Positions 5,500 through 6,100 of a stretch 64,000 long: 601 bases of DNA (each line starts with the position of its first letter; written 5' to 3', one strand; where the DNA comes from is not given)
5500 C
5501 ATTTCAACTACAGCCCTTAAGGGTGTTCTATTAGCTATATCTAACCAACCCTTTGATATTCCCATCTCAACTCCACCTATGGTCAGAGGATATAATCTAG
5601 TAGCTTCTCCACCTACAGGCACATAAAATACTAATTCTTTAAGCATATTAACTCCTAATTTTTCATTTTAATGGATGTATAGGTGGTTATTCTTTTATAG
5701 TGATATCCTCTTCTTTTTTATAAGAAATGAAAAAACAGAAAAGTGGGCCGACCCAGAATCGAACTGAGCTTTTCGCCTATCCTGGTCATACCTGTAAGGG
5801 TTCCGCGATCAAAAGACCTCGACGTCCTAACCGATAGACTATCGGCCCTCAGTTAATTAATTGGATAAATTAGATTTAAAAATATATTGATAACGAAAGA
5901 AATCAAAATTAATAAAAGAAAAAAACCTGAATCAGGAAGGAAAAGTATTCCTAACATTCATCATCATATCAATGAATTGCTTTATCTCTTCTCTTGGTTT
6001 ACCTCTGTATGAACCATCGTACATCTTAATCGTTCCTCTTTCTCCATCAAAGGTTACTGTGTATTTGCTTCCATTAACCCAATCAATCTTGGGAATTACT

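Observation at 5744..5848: tRNA-like gene with intact acceptor, D and T arms but no foldable anticodon arm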

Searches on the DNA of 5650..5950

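Call 5: search_rna_families(source=window, start=5650, end=5950, threshold=evalue, max_evalue=10, show_alignments=5)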
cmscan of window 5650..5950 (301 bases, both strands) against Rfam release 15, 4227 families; matches with E-value up to 10: 5.
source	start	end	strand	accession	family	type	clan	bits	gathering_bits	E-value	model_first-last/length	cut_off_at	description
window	5665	5698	-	RF01375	CRISPR-DR62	Gene; CRISPR;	-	18.7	45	7.1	1-37/37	no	CRISPR RNA direct repeat element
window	5663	5703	+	RF03269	mir-5697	Gene; miRNA;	-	17.9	50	0.55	9-49/59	no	mir-5697 microRNA precursor family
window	5687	5761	+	RF00428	SNORA38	Gene; snRNA; snoRNA; HACA-box;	-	14.5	60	1.4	1-131/131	no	Small nucleolar RNA SNORA38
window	5669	5727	+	RF01536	TB10Cs5H3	Gene; snRNA; snoRNA; HACA-box;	-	13.6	45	6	1-70/70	no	Trypanosomatid snoRNA TB10Cs5H3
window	5661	5716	+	RF01934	bxd_6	Gene; lncRNA;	-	12.5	50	6.3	31-93/93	no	Bithoraxoid conserved region 6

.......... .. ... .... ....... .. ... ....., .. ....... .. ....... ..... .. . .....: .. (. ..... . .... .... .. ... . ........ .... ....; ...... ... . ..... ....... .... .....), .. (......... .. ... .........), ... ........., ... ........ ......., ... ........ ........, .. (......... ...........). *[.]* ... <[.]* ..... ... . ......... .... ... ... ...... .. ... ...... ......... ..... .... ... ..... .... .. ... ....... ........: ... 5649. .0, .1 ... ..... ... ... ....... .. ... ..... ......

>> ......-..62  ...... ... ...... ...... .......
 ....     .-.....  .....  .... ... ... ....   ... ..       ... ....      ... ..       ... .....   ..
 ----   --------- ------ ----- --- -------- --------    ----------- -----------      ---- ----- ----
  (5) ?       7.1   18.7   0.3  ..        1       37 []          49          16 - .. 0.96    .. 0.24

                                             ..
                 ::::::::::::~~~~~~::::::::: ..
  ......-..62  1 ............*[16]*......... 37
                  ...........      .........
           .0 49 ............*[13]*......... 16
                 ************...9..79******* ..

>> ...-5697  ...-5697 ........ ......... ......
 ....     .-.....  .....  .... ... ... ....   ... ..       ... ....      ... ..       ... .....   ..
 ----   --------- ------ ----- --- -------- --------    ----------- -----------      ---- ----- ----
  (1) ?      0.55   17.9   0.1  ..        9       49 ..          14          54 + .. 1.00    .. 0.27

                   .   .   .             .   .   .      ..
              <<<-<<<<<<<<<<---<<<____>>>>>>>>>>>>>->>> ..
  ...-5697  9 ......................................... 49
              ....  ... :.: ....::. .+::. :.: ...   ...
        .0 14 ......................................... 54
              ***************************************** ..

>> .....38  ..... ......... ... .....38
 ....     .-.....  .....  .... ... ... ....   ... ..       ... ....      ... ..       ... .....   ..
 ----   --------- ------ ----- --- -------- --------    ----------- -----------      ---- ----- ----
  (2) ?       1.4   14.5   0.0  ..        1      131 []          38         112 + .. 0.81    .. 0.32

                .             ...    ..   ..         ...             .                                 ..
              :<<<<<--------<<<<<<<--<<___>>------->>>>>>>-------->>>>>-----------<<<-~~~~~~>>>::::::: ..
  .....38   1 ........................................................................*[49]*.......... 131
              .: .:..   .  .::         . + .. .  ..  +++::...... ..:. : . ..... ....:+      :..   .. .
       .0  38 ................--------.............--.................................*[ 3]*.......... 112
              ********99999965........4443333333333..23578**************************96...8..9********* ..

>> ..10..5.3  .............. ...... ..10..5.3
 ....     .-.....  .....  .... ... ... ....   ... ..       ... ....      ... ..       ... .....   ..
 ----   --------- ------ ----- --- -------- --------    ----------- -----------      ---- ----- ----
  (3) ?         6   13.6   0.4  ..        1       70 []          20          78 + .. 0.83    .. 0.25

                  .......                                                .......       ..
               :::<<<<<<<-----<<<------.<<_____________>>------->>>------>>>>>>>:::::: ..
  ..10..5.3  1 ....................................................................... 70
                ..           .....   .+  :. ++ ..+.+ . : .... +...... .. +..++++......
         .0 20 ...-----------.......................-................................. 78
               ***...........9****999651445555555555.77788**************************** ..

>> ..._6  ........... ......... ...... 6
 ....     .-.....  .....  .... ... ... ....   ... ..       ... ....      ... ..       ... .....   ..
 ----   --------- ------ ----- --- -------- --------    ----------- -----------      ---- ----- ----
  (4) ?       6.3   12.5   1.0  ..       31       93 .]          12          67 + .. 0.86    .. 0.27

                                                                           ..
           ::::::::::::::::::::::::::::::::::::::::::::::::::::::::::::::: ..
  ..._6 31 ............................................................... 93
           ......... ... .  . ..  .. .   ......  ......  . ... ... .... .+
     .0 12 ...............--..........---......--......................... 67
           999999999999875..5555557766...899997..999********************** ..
